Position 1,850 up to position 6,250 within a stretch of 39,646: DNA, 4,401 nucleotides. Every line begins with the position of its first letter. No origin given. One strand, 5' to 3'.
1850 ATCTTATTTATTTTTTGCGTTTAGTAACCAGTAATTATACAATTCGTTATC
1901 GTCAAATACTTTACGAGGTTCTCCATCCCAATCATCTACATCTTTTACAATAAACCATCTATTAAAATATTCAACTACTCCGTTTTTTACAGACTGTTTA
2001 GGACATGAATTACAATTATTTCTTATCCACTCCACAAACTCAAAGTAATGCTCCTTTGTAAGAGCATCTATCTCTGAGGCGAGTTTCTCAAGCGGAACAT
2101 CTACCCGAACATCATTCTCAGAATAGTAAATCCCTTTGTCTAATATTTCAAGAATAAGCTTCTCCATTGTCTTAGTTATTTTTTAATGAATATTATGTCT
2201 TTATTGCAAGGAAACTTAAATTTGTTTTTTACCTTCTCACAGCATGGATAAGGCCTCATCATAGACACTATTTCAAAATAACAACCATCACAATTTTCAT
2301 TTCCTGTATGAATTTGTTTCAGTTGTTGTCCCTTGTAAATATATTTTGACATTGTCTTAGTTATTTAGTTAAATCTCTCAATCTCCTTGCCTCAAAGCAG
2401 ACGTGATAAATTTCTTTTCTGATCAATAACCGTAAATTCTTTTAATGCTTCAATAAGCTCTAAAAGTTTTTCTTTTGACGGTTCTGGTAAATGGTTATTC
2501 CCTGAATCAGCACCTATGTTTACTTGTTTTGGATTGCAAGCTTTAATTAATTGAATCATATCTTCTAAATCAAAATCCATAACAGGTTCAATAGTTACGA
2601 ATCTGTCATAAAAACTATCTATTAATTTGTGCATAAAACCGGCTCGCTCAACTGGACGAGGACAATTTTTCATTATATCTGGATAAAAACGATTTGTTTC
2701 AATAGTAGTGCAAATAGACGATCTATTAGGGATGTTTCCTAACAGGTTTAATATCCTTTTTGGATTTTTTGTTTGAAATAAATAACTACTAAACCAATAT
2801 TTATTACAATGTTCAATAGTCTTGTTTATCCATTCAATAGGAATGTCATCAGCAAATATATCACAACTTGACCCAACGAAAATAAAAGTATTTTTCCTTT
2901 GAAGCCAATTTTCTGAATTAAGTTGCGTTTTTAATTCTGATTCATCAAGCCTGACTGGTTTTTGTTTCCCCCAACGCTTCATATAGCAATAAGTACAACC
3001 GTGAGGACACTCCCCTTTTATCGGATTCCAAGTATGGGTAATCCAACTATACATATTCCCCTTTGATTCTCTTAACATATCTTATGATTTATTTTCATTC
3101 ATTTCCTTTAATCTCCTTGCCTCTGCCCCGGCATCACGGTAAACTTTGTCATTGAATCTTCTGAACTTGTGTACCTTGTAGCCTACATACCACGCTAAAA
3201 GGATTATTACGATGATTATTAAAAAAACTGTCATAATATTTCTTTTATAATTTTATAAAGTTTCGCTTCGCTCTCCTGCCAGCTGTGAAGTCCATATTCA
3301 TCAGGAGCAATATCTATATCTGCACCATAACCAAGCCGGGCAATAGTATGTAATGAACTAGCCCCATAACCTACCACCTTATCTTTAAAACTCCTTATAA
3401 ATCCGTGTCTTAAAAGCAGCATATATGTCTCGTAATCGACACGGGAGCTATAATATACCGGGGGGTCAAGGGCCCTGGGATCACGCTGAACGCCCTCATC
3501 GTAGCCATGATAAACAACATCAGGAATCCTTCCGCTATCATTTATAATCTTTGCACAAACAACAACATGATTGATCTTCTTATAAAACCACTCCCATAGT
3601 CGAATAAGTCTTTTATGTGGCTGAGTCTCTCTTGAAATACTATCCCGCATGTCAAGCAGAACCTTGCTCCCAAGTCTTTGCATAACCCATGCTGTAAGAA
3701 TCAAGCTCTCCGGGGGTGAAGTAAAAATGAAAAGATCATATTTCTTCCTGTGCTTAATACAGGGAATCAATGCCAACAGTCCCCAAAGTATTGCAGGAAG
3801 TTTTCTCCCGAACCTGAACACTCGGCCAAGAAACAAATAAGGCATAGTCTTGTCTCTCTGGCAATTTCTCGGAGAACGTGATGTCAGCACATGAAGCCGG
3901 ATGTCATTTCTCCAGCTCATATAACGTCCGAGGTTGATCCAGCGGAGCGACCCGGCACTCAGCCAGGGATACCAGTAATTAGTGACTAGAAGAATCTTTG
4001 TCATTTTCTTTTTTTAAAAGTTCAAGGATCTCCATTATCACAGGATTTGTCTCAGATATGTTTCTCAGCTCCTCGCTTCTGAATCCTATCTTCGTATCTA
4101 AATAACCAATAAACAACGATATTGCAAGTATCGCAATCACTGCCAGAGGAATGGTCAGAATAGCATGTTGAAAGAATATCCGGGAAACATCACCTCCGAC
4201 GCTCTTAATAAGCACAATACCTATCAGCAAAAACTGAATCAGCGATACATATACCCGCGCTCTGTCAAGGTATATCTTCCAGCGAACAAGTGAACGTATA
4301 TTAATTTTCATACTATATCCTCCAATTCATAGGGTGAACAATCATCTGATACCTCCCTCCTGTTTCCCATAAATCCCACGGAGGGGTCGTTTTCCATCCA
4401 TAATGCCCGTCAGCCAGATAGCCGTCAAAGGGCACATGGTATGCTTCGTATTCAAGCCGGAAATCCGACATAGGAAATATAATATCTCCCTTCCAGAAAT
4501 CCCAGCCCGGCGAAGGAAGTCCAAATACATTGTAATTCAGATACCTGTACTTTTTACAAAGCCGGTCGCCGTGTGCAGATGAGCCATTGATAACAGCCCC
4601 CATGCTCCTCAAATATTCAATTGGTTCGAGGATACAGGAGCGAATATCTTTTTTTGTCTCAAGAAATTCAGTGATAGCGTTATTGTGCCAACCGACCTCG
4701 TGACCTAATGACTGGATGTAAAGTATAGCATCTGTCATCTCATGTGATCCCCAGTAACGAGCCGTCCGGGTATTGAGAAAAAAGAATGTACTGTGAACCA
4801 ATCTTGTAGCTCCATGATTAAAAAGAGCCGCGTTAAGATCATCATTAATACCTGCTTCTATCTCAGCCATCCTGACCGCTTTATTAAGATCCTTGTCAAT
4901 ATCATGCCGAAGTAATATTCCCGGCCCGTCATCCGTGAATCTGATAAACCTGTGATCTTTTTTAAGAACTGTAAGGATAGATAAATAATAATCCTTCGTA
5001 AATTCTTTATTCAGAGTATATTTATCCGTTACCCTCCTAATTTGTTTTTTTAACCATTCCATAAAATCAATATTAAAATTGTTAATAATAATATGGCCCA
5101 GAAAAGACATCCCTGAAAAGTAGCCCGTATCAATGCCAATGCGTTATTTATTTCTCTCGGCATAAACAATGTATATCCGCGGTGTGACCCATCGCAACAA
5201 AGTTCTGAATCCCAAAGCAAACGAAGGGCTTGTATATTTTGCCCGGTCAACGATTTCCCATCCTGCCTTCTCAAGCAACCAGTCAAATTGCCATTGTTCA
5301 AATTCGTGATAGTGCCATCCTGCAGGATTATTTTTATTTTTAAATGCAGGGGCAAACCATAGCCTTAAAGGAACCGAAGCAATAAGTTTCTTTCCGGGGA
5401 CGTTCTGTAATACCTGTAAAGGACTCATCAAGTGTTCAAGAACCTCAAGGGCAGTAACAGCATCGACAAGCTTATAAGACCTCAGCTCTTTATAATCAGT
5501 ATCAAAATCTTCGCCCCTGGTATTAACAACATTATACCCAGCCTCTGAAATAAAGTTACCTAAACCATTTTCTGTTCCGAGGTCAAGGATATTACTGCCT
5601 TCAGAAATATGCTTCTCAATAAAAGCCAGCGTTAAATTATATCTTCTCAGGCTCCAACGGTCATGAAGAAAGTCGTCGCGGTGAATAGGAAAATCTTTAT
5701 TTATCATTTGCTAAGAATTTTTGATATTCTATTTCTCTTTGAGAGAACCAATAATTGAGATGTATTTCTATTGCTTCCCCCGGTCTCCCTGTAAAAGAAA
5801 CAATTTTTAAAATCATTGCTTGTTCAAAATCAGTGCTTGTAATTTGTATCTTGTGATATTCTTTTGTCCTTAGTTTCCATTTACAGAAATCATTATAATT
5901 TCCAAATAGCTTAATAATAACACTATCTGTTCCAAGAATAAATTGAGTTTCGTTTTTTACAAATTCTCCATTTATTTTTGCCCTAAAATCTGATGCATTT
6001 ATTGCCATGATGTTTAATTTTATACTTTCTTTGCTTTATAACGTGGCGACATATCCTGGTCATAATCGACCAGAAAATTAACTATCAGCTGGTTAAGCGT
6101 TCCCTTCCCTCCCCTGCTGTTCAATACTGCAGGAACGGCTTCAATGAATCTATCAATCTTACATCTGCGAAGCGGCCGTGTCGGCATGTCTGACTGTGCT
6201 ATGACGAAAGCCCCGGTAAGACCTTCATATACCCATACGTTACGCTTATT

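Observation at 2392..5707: Six-gene, translationally coupled sugar/SAM-chemistry operon with two membrane proteins in the early region of an apparently non-integrating phage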

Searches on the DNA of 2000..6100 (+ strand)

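Call 6: search_dna_similar(query=window:2000-6100:+, collection=phages, mode=distant)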
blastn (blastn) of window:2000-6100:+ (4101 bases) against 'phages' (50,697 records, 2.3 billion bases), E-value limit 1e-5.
No match.

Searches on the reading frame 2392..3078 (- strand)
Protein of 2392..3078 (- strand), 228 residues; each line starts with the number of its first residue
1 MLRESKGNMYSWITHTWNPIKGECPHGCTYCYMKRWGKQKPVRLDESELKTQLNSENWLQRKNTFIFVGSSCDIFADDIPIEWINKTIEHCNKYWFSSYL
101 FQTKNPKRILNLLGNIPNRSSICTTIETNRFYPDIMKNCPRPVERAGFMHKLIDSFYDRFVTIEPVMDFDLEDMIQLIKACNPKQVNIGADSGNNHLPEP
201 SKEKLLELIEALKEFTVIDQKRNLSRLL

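Call 3: search_protein_families(library=pfam, proteins=[window:2392-3078:-], max_evalue=0.1)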
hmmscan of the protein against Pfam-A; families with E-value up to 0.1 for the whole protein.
window:2392-3078:- (228 aa): 2 families
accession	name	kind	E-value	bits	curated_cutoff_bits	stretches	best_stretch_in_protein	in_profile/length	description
PF07505.17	DUF5131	-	4.9e-13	49.6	28.9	1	11-131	5-140/243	Protein of unknown function (DUF5131)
PF04055.27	Radical_SAM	-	7.1e-09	36.5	29.5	1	24-215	7-139/166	Radical SAM superfamily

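Call 4: search_protein_families(library=phrogs, proteins=[window:2392-3078:-], max_evalue=0.01)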
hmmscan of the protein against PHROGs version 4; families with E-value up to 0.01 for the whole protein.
window:2392-3078:- (228 aa): 2 families
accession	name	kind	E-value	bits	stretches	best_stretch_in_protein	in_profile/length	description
phrog_2045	-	unknown function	6.5e-20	72.7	1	11-198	8-206/299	-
phrog_13321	-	unknown function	9.3e-07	29.3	1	18-193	47-230/307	-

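Call 7: search_protein_families(library=ncbifam, proteins=[window:2392-3078:-], max_evalue=0.1)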
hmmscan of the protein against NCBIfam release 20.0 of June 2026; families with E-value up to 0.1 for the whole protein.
window:2392-3078:- (228 aa): 5 families
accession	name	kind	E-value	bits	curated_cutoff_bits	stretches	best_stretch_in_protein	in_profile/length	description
NF011423.0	PRK14850.1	equivalog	0.0045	15.4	1275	1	149-197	43-91/764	penicillin-binding protein 1b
TIGR04070.1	photo_TT_lyase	equivalog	0.0054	15.7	400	1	19-169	82-236/338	spore photoproduct lyase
TIGR04471.1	rSAM_mob_pairA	equivalog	0.021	14.3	355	1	24-109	16-100/220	radical SAM mobile pair protein A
NF007061.0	PRK09506.1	equivalog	0.023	12.5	1120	1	149-193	97-141/825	bifunctional glycosyl transferase/transpeptidase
NF033668.1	rSAM_PA0069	hypoth_equivalog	0.052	12.5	360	1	15-34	59-77/348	PA0069 family radical SAM protein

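Call 9: search_solved_structures(query=window:2392-3078:-, max_evalue=10)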
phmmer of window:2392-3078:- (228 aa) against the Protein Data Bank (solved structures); distinct sequences matched with E-value up to 10: 5.
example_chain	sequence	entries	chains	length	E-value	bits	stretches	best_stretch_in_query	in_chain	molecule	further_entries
9n1b_A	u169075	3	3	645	0.0071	18.9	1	15-112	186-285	Radical SAM protein | Radical SAM enzyme CysS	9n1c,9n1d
8zpe_A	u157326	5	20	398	1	11.8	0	175-214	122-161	Alanine racemase 2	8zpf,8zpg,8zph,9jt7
1s0p_A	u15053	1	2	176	1.2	11.6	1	151-217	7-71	Adenylyl cyclase-associated protein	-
1tjf_A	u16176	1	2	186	1.3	11.5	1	150-217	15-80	Adenylyl cyclase-associated protein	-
5irp_A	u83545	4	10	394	1.4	11.3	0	175-214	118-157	Alanine racemase 2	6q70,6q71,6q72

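Call 11: find_related_loci(query=window:2392-3078:-, collection=viral_contigs, flank=6000)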
Query window:2392-3078:- (228 aa) in viral_contigs; peptide patterns used: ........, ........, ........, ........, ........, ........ (x = any residue, [..] = any of these).
16 stretches matched a pattern; 16 encode a relative of the query (tblastn E <= 1e-3); 16 distinct loci.
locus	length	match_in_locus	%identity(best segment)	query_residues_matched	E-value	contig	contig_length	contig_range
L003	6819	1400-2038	64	2-221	1e-92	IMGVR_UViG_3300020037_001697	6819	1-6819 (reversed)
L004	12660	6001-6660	62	1-228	8e-92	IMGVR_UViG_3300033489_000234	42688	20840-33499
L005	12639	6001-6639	63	2-221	3e-90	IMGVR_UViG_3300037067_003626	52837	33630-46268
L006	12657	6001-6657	59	1-228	2e-89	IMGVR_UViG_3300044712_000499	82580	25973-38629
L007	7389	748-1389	62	2-228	3e-88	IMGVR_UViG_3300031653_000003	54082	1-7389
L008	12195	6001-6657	64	1-228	9e-88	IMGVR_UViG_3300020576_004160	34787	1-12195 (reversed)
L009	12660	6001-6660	60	1-228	9e-87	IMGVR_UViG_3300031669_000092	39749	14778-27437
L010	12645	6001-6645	59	2-228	3e-84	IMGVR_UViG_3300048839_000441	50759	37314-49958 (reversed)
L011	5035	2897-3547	57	1-228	3e-83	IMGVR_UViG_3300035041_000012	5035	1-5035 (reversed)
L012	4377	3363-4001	58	2-228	1e-81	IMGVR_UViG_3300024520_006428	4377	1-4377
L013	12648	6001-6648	55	2-228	3e-81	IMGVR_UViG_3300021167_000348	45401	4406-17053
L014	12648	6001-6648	58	5-228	2e-80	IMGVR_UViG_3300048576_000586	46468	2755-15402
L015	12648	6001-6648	57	2-228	5e-80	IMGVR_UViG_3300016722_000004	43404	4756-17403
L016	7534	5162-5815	54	2-228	2e-76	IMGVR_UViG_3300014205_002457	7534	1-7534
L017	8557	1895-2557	49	1-227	3e-62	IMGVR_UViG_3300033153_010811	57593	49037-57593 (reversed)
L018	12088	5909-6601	38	2-228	3e-46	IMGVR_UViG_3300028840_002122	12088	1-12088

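Call 53: search_protein_families(library=pfam, proteins=[L003:888-1394:+, L004:5468-6004:+, L006:6660-7244:+, L006:7235-8332:+, L010:6648-7076:+, L011:3559-4560:+, L011:1331-2632:+, L012:2229-3257:+, L014:6772-7803:+, L018:6622-7113:+], max_evalue=0.01)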
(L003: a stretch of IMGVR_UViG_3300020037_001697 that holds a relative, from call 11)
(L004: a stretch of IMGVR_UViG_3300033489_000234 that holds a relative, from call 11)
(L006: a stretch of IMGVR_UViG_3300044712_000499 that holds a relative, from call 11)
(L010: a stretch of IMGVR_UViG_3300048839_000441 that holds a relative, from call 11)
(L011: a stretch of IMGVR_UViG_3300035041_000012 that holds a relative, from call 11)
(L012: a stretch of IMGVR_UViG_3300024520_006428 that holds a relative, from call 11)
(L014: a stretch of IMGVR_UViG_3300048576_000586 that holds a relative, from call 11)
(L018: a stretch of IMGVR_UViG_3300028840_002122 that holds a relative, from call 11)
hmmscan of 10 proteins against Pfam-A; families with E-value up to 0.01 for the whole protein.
L003:888-1394:+ (168 aa): 0 families

L004:5468-6004:+ (178 aa): 1 family
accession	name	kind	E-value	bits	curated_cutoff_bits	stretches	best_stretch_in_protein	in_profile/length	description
PF06319.18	MmcB-like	-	8.7e-05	22.7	22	1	44-153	44-145/148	DNA repair protein MmcB-like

L006:6660-7244:+ (194 aa): 1 family
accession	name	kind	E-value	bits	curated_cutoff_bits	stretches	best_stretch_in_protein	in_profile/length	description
PF01755.23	Glyco_transf_25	-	7.5e-12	46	24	1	40-122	66-149/199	Glycosyltransferase family 25 (LPS biosynthesis protein)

L006:7235-8332:+ (365 aa): 2 families
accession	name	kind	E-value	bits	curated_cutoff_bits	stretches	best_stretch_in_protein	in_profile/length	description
PF07460.16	NUMOD3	-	2.6e-06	27.7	20.4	1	230-254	9-33/37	NUMOD3 motif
PF01541.30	GIY-YIG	-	6.4e-06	26.8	22.6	1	12-93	2-71/78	GIY-YIG catalytic domain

L010:6648-7076:+ (142 aa): 1 family
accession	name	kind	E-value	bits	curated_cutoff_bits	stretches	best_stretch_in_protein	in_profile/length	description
PF08299.17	Bac_DnaA_C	-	4.5e-08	33.5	31.5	1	26-73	22-69/69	Bacterial dnaA protein helix-turn-helix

L011:3559-4560:+ (333 aa): 1 family
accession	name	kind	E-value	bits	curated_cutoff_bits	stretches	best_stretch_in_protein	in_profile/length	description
PF04233.19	Phage_Mu_F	-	9.3e-21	75.1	29.6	1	180-296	5-112/112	Phage Mu protein F like protein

L011:1331-2632:+ (433 aa): 1 family
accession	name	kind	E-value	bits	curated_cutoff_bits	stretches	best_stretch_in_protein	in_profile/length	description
PF05133.19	SPP1_portal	-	2.1e-76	258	25.5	1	21-421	4-409/416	Phage portal protein, SPP1 Gp6-like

L012:2229-3257:+ (342 aa): 1 family
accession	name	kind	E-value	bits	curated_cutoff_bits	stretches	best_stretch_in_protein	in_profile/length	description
PF01555.25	N6_N4_Mtase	-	6.2e-21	75.8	26.7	1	31-322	1-219/221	DNA methylase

L014:6772-7803:+ (343 aa): 0 families

L018:6622-7113:+ (163 aa): 0 families

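Call 67: search_dna_similar(query=window:2392-3078:-, collection=phages, mode=protein, max_evalue=0.00001, max_rows=25)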
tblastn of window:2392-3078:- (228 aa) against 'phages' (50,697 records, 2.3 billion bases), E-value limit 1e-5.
Records with a match: 9; places in all: 9; records where one place covers at least 80% of the query: 1.
Best place of each record, by identity: <60% 9.
By first word of the organism name: Enterocloster 4; Mycobacterium 2; Bacteriophage 1; Caudoviricetes 1; ANMV-1 1.
By host as written in the record: Enterocloster bolteae DA457 2; Enterocloster bolteae DA473 2; - 1; Mycobacterium smegmatis mc#155 1; Mycolicibacterium smegmatis 1; Methanomicrobiales 1; uncultured archaeon 1.
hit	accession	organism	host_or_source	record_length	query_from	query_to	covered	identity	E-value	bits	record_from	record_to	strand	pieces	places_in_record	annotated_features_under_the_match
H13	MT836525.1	Bacteriophage sp.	human fecal samples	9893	2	192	84%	47.9%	2e-50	181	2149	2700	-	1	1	record has no annotation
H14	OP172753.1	Enterocloster phage CB457P1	Enterocloster bolteae DA457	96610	12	113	45%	35.2%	2e-10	66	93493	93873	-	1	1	hypothetical protein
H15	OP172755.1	Enterocloster phage CB473P1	Enterocloster bolteae DA473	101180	12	113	45%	34.4%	8e-10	64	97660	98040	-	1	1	hypothetical protein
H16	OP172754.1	Enterocloster phage CB457P2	Enterocloster bolteae DA457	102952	12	113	45%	33.6%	4e-9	62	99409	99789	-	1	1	hypothetical protein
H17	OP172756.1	Enterocloster phage CB473P2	Enterocloster bolteae DA473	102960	12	113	45%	33.6%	4e-9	62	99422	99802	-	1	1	hypothetical protein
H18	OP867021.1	Mycobacterium phage Shweta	Mycobacterium smegmatis mc#155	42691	12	123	49%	29.8%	9e-6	52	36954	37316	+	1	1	56: hypothetical protein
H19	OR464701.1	Mycobacterium phage dwieneke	Mycolicibacterium smegmatis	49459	12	123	49%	29.8%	9e-6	52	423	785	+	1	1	RNA methyltransferase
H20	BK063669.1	Caudoviricetes sp. vir524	Methanomicrobiales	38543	12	113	45%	32.2%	1e-8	61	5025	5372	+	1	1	hypothetical protein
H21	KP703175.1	ANMV-1 virus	uncultured archaeon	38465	3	89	38%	36.6%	5e-8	59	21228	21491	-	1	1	phage gp37/gp68 | hypothetical protein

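Call 81: search_protein_families(library=ncbifam, proteins=[L009:6663-7796:+], max_evalue=0.001)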
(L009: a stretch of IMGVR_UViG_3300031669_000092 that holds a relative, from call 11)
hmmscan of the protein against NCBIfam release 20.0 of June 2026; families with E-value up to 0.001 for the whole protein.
L009:6663-7796:+ (377 aa): 18 families
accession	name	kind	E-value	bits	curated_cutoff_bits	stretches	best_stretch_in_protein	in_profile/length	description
TIGR04063.1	stp3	hypoth_equivalog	1.2e-14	54.1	442.05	1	62-371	81-393/397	TIGR04063 family PEP-CTERM/XrtA system glycosyltransferase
NF041876.1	EPS_EpsE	equivalog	9.2e-13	48.2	400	1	184-358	209-381/389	exopolysaccharide biosynthesis GT4 family glycosyltransferase EpsE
NF007640.0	PRK10307.1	subfamily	2.8e-11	43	276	1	192-343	232-376/411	WcaI family glycosyltransferase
NF046085.1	XrtY_assoc_Gly1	equivalog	3.9e-10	39.1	400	1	169-371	186-382/387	XrtY-associated glycosyltransferase XYAG1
TIGR04157.1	glyco_rSAM_CFB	subfamily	5.2e-09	35.6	400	1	192-328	230-355/406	TIGR04157 family glycosyltransferase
NF012028.0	PRK15484.1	subfamily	9.1e-09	34.9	618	1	192-364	196-369/380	lipopolysaccharide N-acetylglucosaminyltransferase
NF038298.1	EPS_HpsO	equivalog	8.9e-08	31.3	575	1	191-370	203-384/388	hormogonium polysaccharide biosynthesis glycosyltransferase HpsO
TIGR03088.1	stp2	hypoth_equivalog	2.3e-07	30.2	409.05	1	197-371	202-371/374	TIGR03088 family PEP-CTERM/XrtA system glycosyltransferase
NF047676.1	TeichurnBiosyTuaH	equivalog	3.2e-07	29.6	550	1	251-336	267-348/384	teichuronic acid biosynthesis protein TuaH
NF038295.1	EPS_HpsP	equivalog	1.2e-06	27.8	550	1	70-372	89-386/388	hormogonium polysaccharide biosynthesis glycosyltransferase HpsP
NF007396.0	PRK09922.1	equivalog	5.3e-06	25.5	385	1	186-341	179-328/361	lipopolysaccharide 1,6-galactosyltransferase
TIGR04047.1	MSMEG_0565_glyc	hypoth_equivalog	8.9e-06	25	259.85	1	136-371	133-372/373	MSMEG_0565 family glycosyltransferase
TIGR04348.1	TIGR04348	equivalog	4.9e-05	22.5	300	1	142-344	96-282/310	selenoneine biosynthesis selenosugar synthase SenB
NF053787.1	GlcN_PG_synth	equivalog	4.9e-05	22.3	480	1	293-372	281-358/361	N-acetylglucosaminyl phosphatidylglycerol synthase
TIGR04005.1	wcaL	equivalog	0.00013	20.9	537.6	1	190-335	223-366/406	colanic acid biosynthesis glycosyltransferase WcaL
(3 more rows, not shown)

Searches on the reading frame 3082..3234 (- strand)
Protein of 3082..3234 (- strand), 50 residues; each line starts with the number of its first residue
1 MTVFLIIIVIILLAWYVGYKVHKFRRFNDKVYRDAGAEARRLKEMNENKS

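Call 3: search_protein_families(library=pfam, proteins=[window:3082-3234:-], max_evalue=0.1)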
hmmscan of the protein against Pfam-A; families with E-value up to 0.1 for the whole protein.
window:3082-3234:- (50 aa): 0 families

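Call 4: search_protein_families(library=phrogs, proteins=[window:3082-3234:-], max_evalue=0.01)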
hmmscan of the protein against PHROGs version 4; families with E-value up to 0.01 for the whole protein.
window:3082-3234:- (50 aa): 0 families

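Call 7: search_protein_families(library=ncbifam, proteins=[window:3082-3234:-], max_evalue=0.1)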
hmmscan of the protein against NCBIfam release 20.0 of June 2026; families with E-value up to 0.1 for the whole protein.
window:3082-3234:- (50 aa): 1 family
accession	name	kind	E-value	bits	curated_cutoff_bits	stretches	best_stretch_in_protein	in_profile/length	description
NF033866.1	blaCDD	exception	0.018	14.1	600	1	4-49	11-56/310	CDD family class D beta-lactamase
